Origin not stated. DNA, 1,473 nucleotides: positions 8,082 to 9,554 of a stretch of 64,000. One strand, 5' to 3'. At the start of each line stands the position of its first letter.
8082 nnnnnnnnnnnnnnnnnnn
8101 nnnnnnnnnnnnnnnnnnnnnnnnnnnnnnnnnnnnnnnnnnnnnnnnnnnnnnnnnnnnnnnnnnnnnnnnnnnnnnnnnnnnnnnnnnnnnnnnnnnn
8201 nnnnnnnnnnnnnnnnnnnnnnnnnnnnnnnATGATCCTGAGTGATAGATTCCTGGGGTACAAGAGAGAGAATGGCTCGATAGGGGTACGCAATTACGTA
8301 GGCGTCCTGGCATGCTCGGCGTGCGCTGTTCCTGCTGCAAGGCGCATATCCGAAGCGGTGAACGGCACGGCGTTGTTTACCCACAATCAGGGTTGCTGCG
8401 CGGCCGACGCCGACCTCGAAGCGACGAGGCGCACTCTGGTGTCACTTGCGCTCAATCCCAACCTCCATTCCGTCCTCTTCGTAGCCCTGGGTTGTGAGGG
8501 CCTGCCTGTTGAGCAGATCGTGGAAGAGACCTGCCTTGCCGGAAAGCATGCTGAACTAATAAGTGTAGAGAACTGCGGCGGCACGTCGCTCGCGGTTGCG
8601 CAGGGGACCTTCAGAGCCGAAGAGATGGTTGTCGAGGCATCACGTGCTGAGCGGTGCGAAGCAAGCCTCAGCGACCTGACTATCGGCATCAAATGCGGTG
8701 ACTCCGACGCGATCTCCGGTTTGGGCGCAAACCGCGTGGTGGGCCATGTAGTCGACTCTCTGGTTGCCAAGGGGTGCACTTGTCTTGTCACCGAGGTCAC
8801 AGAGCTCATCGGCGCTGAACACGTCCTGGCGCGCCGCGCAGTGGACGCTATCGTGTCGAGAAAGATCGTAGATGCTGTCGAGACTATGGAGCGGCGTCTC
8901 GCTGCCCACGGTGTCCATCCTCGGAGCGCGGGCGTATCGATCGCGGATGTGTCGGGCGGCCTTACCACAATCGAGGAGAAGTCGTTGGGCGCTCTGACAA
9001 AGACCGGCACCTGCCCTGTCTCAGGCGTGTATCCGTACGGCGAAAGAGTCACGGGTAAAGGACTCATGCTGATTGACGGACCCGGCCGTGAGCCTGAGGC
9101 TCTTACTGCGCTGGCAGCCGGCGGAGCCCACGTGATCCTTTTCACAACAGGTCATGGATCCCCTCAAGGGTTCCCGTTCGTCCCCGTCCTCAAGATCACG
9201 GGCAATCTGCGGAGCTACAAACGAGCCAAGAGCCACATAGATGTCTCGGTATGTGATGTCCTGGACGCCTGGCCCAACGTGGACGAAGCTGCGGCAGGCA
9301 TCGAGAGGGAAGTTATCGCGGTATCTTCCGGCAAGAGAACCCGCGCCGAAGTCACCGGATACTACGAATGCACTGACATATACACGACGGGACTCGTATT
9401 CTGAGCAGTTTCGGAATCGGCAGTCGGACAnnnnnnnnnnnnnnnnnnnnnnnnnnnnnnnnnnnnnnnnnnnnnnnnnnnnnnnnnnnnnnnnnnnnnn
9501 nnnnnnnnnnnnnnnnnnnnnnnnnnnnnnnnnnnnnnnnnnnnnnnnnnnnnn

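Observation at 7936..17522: Sigma-54-driven cluster: split UxaA-type dehydratase with duplicated large subunit, TctCBA transporter interrupted by a LarA-like gene, an anion permease and a convergent true LarA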

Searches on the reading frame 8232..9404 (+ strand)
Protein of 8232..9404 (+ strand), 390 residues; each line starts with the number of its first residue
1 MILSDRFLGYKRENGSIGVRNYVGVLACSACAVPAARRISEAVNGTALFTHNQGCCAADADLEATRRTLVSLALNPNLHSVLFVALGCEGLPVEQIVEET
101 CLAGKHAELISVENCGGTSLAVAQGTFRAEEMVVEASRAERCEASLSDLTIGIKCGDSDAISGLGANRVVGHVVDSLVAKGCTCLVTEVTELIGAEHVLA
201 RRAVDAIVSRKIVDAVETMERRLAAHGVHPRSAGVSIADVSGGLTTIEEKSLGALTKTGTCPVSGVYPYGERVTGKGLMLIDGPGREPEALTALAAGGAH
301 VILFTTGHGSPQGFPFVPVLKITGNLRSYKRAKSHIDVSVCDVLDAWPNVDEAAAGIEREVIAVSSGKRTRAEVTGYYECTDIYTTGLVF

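Call 3: search_protein_families(library=pfam, proteins=[window:8232-9404:+])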
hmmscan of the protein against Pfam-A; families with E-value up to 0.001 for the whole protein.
window:8232-9404:+ (390 aa): 2 families
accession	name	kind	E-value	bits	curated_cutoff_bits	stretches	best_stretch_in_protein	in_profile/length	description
PF20629.2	GD_AH_C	-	7e-76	255.2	26.8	1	146-380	1-234/242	D-galactarate/Altronate dehydratase, C-terminal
PF04295.18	GD_AH_second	-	1.2e-30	106.8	27.3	1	9-136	1-135/136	D-galactarate dehydratase/Altronate hydrolase, second domain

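Call 4: search_protein_families(library=ncbifam, proteins=[window:8232-9404:+])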
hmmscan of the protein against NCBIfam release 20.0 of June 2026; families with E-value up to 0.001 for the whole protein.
window:8232-9404:+ (390 aa): 1 family
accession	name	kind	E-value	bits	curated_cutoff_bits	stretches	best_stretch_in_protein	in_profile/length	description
TIGR03248.1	galactar-dH20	equivalog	1.5e-54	185.4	730.85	1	7-377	107-494/507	galactarate dehydratase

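Call 33: find_homologous_proteins(query=window:8232-9404:+, max_evalue=1e-20)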
Query window:8232-9404:+ (390 aa): 1921 proteins with E <= 1e-20 among 8000 candidates; the best 120 are listed.
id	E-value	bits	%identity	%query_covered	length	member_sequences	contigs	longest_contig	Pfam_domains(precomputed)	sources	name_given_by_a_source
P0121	4.3e-252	854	100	100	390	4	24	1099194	PF20629.3,PF04295.19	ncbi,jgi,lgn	ncbi:MAG: UxaA family hydrolase [Bacillota bacterium]|jgi:altronate dehydratase large subunit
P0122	1.8e-211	720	81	100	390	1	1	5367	PF20629.3,PF04295.19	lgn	-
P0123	2.2e-126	440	100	54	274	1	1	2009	PF20629.3,PF04295.19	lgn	-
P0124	1.9e-114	401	51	98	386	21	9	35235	PF20629.3,PF04295.19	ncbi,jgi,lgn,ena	-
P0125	1.4e-113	398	51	98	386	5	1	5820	PF20629.3,PF04295.19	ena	-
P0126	5.7e-113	396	49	99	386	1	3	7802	PF20629.3,PF04295.19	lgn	-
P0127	6.0e-112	393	49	98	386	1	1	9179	PF20629.3,PF04295.19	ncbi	-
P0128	6.1e-111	389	50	98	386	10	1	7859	PF20629.3,PF04295.19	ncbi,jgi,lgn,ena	-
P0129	7.4e-111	389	49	98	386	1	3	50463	PF20629.3,PF04295.19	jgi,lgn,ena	-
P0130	8.0e-111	389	51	98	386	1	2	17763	PF20629.3,PF04295.19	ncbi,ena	ncbi:(2R)-sulfolactate sulfo-lyase subunit beta [subsurface metagenome]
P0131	2.4e-110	387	49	98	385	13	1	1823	PF20629.3,PF04295.19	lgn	-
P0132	2.5e-110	387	48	99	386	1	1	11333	PF20629.3,PF04295.19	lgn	-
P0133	3.1e-110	387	47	99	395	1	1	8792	PF20629.3,PF04295.19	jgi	-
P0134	3.6e-110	387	49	98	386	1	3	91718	PF20629.3,PF04295.19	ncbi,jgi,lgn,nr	ncbi:MAG: UxaA family hydrolase [Desulfovibrionaceae bacterium]|jgi:altronate dehydratase large subu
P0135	4.7e-110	386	49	98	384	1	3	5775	PF20629.3,PF04295.19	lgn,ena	-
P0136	5.3e-110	386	48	99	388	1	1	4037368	PF20629.3,PF04295.19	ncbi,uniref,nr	ncbi:(2R)-sulfolactate sulfo-lyase subunit beta [uncultured Alphaproteobacteria bacterium]|uniref:(2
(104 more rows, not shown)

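Call 34: search_dna_similar(query=window:8232-9404:+, collection=plasmids, mode=protein, max_rows=60, max_evalue=1e-30)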
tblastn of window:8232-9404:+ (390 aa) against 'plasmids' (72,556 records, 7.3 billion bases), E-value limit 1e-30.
Records with a match: 447; places in all: 611; records where one place covers at least 80% of the query: 447.
Best place of each record, by identity: <60% 447.
By first word of the organism name: Ralstonia 137; Pseudosulfitobacter 47; Azospirillum 26; Rhizobium 22; Paracoccus 13; Paraburkholderia 13; Sulfitobacter 13; Burkholderia 12; Caballeronia 11; Escherichia 10; and 73 more.
By predicted mobility (MOB-suite, as given by PLSDB): non-mobilizable 302; mobilizable 126; conjugative 19.
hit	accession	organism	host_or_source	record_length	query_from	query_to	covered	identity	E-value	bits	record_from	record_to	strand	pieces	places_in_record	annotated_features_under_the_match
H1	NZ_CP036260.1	Sporomusa termitida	whole organism,intestinal contents of ...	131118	6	390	99%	46.0%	2e-103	342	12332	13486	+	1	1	UxaA family hydrolase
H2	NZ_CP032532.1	Priestia megaterium NCT-2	contaminated soil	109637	6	390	99%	41.0%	4e-88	298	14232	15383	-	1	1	UxaA family hydrolase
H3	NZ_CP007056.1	Halostagnicola larsenii XH-48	-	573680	7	379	96%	41.6%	5e-73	254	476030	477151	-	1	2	UxaA family hydrolase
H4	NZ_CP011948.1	Haloferax gibbonsii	whole genome,saline saltern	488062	7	373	94%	42.3%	6e-72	251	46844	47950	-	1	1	UxaA family hydrolase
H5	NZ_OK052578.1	Metabacillus dongyingensis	white elm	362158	6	390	99%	40.3%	1e-85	291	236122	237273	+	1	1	UxaA family hydrolase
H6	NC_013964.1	Haloferax volcanii DS2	-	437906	7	373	94%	42.0%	5e-74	257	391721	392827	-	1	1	UxaA family hydrolase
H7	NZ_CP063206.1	Haloferax gibbonsii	cultured ...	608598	7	373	94%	42.0%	2e-73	256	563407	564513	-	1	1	UxaA family hydrolase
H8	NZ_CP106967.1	Haloferax alexandrinus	-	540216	7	373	94%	41.7%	4e-75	260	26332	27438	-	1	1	UxaA family hydrolase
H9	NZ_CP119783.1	Haladaptatus sp. YSMS36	cell culture,sediment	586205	7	373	94%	41.2%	7e-72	251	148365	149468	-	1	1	UxaA family hydrolase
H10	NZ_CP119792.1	Haladaptatus sp. QDMS2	cell culture,sediment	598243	7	373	94%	41.2%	7e-72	251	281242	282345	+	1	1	UxaA family hydrolase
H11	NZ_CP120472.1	Haladaptatus sp. DYSN1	cell culture,sediment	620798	7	373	94%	41.2%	8e-72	251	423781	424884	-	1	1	UxaA family hydrolase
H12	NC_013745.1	Haloterrigena turkmenica DSM 5511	-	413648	7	379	96%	40.1%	1e-65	233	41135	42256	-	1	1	UxaA family hydrolase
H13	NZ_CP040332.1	Natrinema versiforme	-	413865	7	373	94%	40.6%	1e-68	242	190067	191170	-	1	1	UxaA family hydrolase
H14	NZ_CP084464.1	Halomicrobium salinisoli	cell culture,gobi saline soil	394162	7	373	94%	40.4%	4e-68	240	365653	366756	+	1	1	UxaA family hydrolase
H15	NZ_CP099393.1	Natronococcus sp. CG52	cell culture,salt lake sediment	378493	7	374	94%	40.3%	1e-69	244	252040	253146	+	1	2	UxaA family hydrolase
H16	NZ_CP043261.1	Escherichia albertii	Brown Headed Cow Bird,genomic ...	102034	2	390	100%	38.0%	4e-79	272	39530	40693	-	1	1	UxaA family hydrolase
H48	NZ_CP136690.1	Sulfitobacter sp. LC.270.F.C4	Macrocystis pyrifera gametophyte,Whole ...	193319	4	379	96%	35.5%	7e-62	222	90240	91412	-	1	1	altronate dehydratase family protein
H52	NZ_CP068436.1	Cupriavidus necator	heavy metal containmented soil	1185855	7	376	95%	36.1%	9e-56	204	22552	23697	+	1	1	none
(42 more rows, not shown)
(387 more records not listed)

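Call 35: get_annotated_region(hit=H1, flank=12000)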
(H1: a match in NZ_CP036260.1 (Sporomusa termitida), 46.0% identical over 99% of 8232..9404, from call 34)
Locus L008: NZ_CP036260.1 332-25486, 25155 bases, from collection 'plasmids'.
description: Sporomusa termitida strain DSM 4440 plasmid pSPTER, complete sequence
organism: Sporomusa termitida (NCBI taxid 2377)
taxonomy: Bacteria; Bacillota; Negativicutes; Selenomonadales; Sporomusaceae; Sporomusa; Sporomusa termitida
host: -; source: whole organism,intestinal contents of termite Nasutitermes nigriceps; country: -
typing (MOB-suite, as given by PLSDB): non-mobilizable
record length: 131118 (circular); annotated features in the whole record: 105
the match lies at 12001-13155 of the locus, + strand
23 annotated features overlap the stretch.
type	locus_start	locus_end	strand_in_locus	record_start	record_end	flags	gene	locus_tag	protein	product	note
CDS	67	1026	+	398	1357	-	-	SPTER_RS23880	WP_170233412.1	ABC transporter substrate-binding protein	-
CDS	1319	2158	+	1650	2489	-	-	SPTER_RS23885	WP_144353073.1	ABC transporter permease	-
CDS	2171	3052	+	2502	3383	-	-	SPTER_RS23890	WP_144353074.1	ABC transporter ATP-binding protein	-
CDS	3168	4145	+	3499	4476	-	cysK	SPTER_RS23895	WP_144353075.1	cysteine synthase A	GO:0006535 - cysteine biosynthetic process from serine [Evidence IEA]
CDS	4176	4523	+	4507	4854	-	-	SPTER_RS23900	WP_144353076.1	hypothetical protein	-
CDS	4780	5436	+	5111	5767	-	-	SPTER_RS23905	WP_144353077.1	LysE family translocator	-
CDS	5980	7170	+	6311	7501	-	-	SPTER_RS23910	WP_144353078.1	mandelate racemase/muconate lactonizing enzyme family protein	-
CDS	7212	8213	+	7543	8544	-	-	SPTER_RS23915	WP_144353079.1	tripartite tricarboxylate transporter substrate binding protein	-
CDS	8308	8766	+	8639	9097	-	-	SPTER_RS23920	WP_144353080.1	tripartite tricarboxylate transporter TctB family protein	-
CDS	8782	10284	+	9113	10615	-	-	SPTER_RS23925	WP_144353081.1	tripartite tricarboxylate transporter permease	-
CDS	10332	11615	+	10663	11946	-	-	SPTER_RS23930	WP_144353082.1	lactate racemase domain-containing protein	-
CDS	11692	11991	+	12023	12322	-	-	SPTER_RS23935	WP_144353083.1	UxaA family hydrolase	-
CDS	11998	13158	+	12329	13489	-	-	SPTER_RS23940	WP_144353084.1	UxaA family hydrolase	-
CDS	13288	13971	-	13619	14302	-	-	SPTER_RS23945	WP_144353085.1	GntR family transcriptional regulator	-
CDS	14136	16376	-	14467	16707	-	-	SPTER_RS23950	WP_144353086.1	TonB-dependent siderophore receptor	GO:0015891 - siderophore transport [Evidence IEA]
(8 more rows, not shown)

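Call 37: find_encoding_contigs(protein=P0121, flank=10000, max_places=4)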
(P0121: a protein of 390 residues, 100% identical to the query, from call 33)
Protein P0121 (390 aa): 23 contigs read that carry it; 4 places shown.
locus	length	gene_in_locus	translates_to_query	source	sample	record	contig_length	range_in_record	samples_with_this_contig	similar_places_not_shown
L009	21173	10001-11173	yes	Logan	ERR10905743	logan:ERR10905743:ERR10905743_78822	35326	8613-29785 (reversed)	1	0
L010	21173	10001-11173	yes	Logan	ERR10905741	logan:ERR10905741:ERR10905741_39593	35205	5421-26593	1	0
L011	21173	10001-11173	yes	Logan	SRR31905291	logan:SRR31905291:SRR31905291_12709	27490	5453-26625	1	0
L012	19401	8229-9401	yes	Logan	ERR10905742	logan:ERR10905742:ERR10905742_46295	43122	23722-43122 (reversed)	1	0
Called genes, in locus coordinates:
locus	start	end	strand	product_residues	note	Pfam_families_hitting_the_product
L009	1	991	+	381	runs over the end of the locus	-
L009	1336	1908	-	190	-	PF02525:Flavodoxin_2, PF03358:FMN_red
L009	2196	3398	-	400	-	PF00390:malic, PF00208:ELFV_dehydrog (weak), PF03949:Malic_M, PF01262:AlaDh_PNT_C (weak)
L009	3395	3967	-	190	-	PF05683:Fumerase_C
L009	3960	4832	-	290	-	PF05681:Fumerase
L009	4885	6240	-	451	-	PF03972:MmgE_PrpD_N, PF19305:MmgE_PrpD_C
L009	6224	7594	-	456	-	PF00206:Lyase_1, PF10397:ADSL_C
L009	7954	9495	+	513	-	PF00158:Sigma54_activat, PF14532:Sigma54_activ_2, PF07728:AAA_5 (weak), PF25601:AAA_lid_14, PF13384:HTH_23 (faint), PF18024:HTH_50 (weak), PF02796:HTH_7 (weak)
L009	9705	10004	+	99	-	PF08666:SAF (weak)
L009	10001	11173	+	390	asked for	PF04295:GD_AH_second, PF20629:GD_AH_C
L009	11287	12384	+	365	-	PF04295:GD_AH_second, PF20629:GD_AH_C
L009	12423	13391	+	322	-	PF03401:TctC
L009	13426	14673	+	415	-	PF04015:DUF362 (faint)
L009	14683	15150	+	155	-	PF07331:TctB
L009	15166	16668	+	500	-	PF01970:TctA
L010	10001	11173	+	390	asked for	PF04295:GD_AH_second, PF20629:GD_AH_C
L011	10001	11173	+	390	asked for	PF04295:GD_AH_second, PF20629:GD_AH_C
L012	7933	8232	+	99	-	PF08666:SAF (weak)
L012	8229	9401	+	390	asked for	PF04295:GD_AH_second, PF20629:GD_AH_C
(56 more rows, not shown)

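Call 38: find_encoding_contigs(protein=P0134, flank=10000, max_places=2)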
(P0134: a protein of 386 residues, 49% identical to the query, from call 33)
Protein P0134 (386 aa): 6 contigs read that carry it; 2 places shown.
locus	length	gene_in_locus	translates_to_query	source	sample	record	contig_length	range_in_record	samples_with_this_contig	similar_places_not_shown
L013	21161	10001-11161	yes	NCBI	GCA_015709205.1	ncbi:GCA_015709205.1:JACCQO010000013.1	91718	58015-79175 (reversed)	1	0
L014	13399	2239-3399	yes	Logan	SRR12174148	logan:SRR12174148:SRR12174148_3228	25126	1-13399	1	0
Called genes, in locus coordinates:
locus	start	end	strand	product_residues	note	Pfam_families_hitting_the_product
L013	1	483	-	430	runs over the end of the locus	PF12838:Fer4_7, PF13183:Fer4_8, PF13534:Fer4_17, PF02754:CCG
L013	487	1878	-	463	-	PF01565:FAD_binding_4, PF02913:FAD-oxidase_C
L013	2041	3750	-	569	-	PF02652:Lactate_perm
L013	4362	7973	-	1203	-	PF01855:POR_N, PF17147:PFOR_II, PF01558:POR, PF10371:EKR, PF12838:Fer4_7, PF13237:Fer4_10, PF13484:Fer4_16, PF22338:Pyruv_OxRed_insertion, +4 more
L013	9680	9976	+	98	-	PF08666:SAF (weak)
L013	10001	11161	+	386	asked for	PF04295:GD_AH_second, PF20629:GD_AH_C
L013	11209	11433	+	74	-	-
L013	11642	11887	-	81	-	-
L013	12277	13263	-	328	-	PF08902:DUF1848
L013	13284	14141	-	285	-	-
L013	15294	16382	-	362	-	PF03193:RsgA_GTPase, PF00005:ABC_tran (weak), PF01926:MMR_HSR1 (weak)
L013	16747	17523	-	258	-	PF00392:GntR, PF07702:UTRA (weak)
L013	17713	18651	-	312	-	PF03401:TctC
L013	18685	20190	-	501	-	PF01970:TctA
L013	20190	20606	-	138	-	PF07331:TctB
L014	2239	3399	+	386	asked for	PF04295:GD_AH_second, PF20629:GD_AH_C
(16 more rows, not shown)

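Call 39: find_encoding_contigs(protein=P0124, flank=10000, max_places=2)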
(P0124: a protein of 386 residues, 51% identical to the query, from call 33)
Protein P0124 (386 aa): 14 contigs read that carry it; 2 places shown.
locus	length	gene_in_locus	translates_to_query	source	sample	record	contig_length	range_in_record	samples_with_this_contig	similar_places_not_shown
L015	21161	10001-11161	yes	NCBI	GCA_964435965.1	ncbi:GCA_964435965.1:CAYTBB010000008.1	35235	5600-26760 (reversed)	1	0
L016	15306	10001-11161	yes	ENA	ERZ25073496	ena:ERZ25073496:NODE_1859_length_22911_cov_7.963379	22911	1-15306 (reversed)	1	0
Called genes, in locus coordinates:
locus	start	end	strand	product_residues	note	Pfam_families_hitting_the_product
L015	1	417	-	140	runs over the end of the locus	-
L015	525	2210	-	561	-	-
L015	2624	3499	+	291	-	PF02475:TRM5-TYW2_MTfase, PF01135:PCMT (weak), PF01209:Ubie_methyltran, PF13489:Methyltransf_23, PF13847:Methyltransf_31, PF08241:Methyltransf_11, PF08242:Methyltransf_12, PF13649:Methyltransf_25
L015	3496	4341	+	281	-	PF14257:DUF4349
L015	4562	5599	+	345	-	PF00850:Hist_deacetyl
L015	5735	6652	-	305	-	PF02355:SecD_SecF_C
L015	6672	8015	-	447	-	PF07549:Sec_GG (weak), PF21760:SecD_1st, PF22599:SecDF_P1_head, PF02355:SecD_SecF_C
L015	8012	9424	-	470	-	PF01743:PolyA_pol, PF12627:PolyA_pol_RNAbd, PF01966:HD, PF13735:tRNA_NucTran2_2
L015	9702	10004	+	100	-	PF08666:SAF (weak)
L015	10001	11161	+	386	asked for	PF04295:GD_AH_second, PF20629:GD_AH_C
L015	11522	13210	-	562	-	PF02518:HATPase_c, PF13589:HATPase_c_3, PF01119:DNA_mis_repair, PF08676:MutL_C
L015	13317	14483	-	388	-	-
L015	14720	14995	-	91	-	-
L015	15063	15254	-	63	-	-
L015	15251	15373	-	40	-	-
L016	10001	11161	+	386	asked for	PF04295:GD_AH_second, PF20629:GD_AH_C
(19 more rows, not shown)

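Call 42: search_dna_similar(query=P0136, collection=plasmids, mode=protein, max_rows=30, max_evalue=1e-60)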
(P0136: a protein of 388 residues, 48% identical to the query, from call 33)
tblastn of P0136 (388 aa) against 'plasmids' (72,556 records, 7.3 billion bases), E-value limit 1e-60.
Records with a match: 187; places in all: 196; records where one place covers at least 80% of the query: 187.
Best place of each record, by identity: 60-80% 1; <60% 186.
By first word of the organism name: Pseudosulfitobacter 47; Rhizobium 17; Sulfitobacter 13; Azospirillum 13; Paraburkholderia 11; Paracoccus 9; Haladaptatus 7; Haloarcula 6; Haloferax 4; Escherichia 4; and 36 more.
By predicted mobility (MOB-suite, as given by PLSDB): non-mobilizable 174; conjugative 7; mobilizable 6.
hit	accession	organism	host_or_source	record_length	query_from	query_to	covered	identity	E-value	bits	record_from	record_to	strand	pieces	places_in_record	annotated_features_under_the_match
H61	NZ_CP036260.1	Sporomusa termitida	whole organism,intestinal contents of ...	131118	2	388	100%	65.1%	5e-151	478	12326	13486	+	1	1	UxaA family hydrolase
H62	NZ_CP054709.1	Halarchaeum sp. CBA1220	solar salt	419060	1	374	96%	49.2%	2e-92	310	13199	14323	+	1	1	UxaA family hydrolase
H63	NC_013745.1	Haloterrigena turkmenica DSM 5511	-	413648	4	374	96%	48.3%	2e-85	290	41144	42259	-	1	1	UxaA family hydrolase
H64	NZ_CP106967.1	Haloferax alexandrinus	-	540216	1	371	96%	48.0%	1e-86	294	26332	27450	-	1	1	UxaA family hydrolase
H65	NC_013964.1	Haloferax volcanii DS2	-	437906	1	371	96%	48.0%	4e-87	295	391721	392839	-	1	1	UxaA family hydrolase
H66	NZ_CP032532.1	Priestia megaterium NCT-2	contaminated soil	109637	5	388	99%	46.4%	6e-102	338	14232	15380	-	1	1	UxaA family hydrolase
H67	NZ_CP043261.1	Escherichia albertii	Brown Headed Cow Bird,genomic ...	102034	7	386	98%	46.6%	9e-96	320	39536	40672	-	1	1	UxaA family hydrolase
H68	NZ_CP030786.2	Escherichia albertii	stool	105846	7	386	98%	46.6%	9e-96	320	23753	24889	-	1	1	UxaA family hydrolase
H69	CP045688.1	Escherichia albertii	Brown Headed Cow Bird,genomic ...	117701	7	386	98%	46.6%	9e-96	320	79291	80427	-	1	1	galactonate dehydratase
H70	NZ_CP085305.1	Haladaptatus pallidirubidus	cell culture,saline soil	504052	1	371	96%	47.5%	5e-90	303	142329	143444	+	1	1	UxaA family hydrolase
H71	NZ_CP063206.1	Haloferax gibbonsii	cultured ...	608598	1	371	96%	47.5%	1e-85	291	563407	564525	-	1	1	UxaA family hydrolase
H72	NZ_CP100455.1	Halomarina sp. BND7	cell culture,sediment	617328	1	371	96%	47.5%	3e-84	286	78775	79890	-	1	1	UxaA family hydrolase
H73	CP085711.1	Bacillus sp. F19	single cell,soil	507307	7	375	95%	47.7%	5e-95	318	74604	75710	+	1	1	UxaA family hydrolase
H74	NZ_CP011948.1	Haloferax gibbonsii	whole genome,saline saltern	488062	1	371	96%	47.2%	2e-84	287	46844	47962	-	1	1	UxaA family hydrolase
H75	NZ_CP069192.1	Haloterrigena salifodinae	Salt Microbe,Salt Mine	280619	4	374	96%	47.2%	5e-84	286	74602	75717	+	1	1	UxaA family hydrolase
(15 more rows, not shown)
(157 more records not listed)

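Call 52: get_annotated_region(hit=H2, flank=8000)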
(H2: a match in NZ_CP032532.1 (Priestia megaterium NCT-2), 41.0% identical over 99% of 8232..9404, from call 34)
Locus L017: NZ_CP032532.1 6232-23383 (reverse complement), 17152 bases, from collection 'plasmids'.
description: Priestia megaterium NCT-2 plasmid pNCT2_4, complete sequence
organism: Priestia megaterium NCT-2 (NCBI taxid 1138452)
taxonomy: Bacteria; Bacillota; Bacilli; Bacillales; Bacillaceae; Priestia; Priestia megaterium; Priestia megaterium NCT-2
host: -; source: contaminated soil; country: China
typing (MOB-suite, as given by PLSDB): mobilizable; replicon rep_cluster_385; relaxase MOBP
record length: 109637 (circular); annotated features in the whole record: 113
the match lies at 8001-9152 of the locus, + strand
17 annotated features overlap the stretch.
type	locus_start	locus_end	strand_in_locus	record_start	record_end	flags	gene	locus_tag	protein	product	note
CDS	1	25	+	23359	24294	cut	-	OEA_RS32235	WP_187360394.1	AEC family transporter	GO:0055085 - transmembrane transport [Evidence IEA]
CDS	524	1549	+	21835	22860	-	allD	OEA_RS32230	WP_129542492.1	ureidoglycolate dehydrogenase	-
CDS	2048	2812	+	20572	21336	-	-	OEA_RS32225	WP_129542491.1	IclR family transcriptional regulator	GO:0006355 - regulation of DNA-templated transcription [Evidence IEA]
CDS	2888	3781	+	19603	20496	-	-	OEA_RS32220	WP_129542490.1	fumarylacetoacetate hydrolase family protein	-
CDS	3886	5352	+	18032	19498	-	gucD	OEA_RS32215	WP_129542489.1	alpha-ketoglutaric semialdehyde dehydrogenase GucD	-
CDS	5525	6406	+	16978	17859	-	-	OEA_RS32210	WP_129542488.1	fumarylacetoacetate hydrolase family protein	-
CDS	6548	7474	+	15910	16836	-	-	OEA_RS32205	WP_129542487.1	dihydrodipicolinate synthase family protein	-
CDS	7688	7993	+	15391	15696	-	-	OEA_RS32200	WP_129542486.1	UxaA family hydrolase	-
CDS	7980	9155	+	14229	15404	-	-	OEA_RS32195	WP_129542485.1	UxaA family hydrolase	-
CDS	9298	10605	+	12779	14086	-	-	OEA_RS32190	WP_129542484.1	MFS transporter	GO:0055085 - transmembrane transport [Evidence IEA]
CDS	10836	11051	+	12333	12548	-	-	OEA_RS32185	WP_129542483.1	hypothetical protein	-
CDS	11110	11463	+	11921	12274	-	-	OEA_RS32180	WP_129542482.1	hypothetical protein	-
CDS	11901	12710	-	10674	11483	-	-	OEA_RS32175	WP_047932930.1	AAA family ATPase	-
CDS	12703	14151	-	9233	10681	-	-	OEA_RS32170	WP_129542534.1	Mu transposase C-terminal domain-containing protein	-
CDS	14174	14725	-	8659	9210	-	-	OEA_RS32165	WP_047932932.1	recombinase family protein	GO:0006310 - DNA recombination [Evidence IEA]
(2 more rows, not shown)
